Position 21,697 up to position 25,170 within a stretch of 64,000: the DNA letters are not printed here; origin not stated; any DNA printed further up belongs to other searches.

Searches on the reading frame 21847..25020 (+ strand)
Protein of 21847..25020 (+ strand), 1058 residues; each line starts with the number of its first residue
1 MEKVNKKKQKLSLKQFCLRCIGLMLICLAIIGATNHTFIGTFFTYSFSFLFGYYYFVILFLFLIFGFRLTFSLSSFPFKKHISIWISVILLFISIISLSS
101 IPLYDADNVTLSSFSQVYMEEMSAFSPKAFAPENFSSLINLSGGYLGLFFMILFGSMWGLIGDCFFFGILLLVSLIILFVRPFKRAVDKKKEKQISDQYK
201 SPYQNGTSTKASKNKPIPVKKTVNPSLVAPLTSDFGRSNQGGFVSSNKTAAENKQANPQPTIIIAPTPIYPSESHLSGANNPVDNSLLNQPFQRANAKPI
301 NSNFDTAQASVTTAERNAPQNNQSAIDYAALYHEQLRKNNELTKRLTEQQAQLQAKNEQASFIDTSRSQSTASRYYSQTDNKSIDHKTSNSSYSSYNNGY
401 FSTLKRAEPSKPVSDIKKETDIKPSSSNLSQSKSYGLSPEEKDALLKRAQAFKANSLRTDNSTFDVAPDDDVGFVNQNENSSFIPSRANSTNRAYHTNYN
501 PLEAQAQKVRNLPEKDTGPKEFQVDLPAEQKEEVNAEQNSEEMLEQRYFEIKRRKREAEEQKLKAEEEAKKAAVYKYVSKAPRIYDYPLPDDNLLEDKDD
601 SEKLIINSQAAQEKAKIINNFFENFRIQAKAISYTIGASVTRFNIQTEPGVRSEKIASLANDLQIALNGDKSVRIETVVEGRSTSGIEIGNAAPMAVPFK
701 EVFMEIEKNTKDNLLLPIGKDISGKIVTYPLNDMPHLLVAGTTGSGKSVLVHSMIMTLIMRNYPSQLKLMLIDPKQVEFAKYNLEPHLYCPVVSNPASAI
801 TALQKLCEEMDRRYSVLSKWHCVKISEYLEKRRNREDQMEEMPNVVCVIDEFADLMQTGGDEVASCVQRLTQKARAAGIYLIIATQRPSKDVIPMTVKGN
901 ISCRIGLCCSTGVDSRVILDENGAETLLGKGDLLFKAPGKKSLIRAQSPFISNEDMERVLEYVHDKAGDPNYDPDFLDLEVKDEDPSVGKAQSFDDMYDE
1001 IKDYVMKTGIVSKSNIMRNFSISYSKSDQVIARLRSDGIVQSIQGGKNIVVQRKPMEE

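Call 12: search_protein_families(library=pfam, proteins=[window:21847-25020:+], max_evalue=0.001)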
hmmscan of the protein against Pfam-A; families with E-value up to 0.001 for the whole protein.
window:21847-25020:+ (1058 aa): 6 families
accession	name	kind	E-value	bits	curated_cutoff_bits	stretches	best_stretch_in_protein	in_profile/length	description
PF01580.24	FtsK_SpoIIIE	-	3.3e-49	167.8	24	1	709-889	13-220/221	FtsK/SpoIIIE family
PF17854.6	FtsK_alpha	-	2.4e-19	69.8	22.9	1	589-691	1-101/101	FtsK alpha domain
PF09397.16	FtsK_gamma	-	2.9e-08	33.7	30.6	1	994-1048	3-57/63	Ftsk gamma domain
PF13401.12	AAA_22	-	0.0004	21.2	27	0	736-864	7-101/130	AAA domain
PF01935.23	DUF87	-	0.0005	20.7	23.2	1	735-786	24-69/220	Helicase HerA, central domain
PF20703.3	nSTAND1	-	0.00069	19.8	27.1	0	731-884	30-158/379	Novel STAND NTPase 1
